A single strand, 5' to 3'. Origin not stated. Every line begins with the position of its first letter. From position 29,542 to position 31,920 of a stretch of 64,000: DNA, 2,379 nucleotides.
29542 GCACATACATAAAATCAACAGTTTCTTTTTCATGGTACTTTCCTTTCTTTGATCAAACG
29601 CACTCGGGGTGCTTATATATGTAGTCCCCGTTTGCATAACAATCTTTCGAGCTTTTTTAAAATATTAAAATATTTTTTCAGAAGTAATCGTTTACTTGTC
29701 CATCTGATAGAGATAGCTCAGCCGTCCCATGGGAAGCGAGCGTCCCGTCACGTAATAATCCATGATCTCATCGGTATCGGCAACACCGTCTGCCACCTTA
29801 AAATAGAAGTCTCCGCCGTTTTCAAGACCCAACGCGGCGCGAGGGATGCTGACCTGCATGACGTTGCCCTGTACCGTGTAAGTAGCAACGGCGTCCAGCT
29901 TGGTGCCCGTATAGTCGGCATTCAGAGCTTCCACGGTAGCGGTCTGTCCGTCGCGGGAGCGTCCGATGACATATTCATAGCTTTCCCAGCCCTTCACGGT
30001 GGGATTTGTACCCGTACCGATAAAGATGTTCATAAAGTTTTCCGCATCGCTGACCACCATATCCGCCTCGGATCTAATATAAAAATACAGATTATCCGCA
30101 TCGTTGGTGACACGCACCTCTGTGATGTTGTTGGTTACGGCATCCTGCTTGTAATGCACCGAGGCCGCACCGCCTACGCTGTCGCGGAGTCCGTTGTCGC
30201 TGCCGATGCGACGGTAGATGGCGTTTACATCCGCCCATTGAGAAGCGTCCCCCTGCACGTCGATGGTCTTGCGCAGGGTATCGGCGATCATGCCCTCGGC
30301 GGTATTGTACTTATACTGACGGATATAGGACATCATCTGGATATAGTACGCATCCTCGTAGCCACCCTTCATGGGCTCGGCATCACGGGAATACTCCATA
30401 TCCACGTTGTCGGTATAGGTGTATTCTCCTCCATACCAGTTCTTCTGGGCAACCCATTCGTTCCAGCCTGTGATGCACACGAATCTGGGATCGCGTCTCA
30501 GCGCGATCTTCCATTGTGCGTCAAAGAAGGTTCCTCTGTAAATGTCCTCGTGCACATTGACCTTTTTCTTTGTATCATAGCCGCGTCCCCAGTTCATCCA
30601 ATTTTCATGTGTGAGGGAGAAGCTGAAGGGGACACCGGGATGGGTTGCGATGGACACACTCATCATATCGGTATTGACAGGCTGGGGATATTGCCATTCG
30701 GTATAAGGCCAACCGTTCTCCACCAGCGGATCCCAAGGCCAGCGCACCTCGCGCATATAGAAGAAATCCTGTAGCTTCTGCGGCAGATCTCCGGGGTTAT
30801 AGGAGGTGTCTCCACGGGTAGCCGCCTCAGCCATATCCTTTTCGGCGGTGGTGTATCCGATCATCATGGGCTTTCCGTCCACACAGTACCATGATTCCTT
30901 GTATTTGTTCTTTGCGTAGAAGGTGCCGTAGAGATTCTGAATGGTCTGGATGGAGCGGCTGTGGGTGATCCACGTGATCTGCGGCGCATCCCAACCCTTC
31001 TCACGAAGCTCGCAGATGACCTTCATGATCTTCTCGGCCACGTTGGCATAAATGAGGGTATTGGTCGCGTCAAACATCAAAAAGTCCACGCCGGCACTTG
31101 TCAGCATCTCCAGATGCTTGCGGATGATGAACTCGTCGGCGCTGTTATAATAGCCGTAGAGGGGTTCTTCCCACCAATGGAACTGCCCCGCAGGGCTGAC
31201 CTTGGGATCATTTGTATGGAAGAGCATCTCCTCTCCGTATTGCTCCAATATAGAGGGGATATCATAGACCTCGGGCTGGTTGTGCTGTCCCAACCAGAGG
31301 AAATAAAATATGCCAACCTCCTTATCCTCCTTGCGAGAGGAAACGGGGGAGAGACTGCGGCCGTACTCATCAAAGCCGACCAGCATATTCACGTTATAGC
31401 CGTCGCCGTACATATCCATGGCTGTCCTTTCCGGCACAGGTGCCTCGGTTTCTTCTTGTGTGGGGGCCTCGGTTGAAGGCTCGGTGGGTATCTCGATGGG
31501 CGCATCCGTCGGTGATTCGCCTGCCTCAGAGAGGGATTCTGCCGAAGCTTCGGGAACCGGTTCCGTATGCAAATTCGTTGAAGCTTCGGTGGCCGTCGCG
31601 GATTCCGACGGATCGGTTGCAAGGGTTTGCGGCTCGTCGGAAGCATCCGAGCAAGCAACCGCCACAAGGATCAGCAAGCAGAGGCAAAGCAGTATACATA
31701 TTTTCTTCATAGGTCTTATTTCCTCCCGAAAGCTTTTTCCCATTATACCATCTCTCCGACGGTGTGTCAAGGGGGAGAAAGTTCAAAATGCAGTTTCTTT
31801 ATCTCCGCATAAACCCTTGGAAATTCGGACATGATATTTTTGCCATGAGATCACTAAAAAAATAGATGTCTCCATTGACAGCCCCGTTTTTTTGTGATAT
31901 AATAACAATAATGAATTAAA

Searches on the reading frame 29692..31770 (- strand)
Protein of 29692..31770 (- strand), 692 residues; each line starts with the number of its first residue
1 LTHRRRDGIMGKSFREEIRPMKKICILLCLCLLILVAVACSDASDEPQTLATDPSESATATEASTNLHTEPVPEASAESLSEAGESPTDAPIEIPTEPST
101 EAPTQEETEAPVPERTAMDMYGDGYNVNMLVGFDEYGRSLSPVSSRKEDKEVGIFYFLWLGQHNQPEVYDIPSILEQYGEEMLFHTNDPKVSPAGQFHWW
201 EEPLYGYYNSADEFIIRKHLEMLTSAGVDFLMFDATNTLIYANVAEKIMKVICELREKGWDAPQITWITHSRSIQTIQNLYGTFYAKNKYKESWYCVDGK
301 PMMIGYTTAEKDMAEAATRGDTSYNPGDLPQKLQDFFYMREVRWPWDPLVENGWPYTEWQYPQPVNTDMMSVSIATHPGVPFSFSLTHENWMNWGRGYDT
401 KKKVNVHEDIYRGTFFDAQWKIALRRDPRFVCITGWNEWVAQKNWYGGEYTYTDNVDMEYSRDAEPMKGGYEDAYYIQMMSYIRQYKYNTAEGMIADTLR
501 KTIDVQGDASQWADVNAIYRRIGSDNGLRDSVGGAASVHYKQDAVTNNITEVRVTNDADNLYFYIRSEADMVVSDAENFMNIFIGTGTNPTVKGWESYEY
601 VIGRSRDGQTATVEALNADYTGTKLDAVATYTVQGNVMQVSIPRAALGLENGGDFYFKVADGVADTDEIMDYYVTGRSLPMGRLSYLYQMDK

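Call 9: search_protein_families(library=pfam, proteins=[window:29692-31770:-], max_evalue=0.001)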
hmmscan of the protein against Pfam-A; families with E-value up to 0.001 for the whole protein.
window:29692-31770:- (692 aa): 1 family
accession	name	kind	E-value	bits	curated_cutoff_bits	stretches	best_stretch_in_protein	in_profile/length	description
PF16317.11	Glyco_hydro_99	-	0.00012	21.8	33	0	152-306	6-161/341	Glycosyl hydrolase family 99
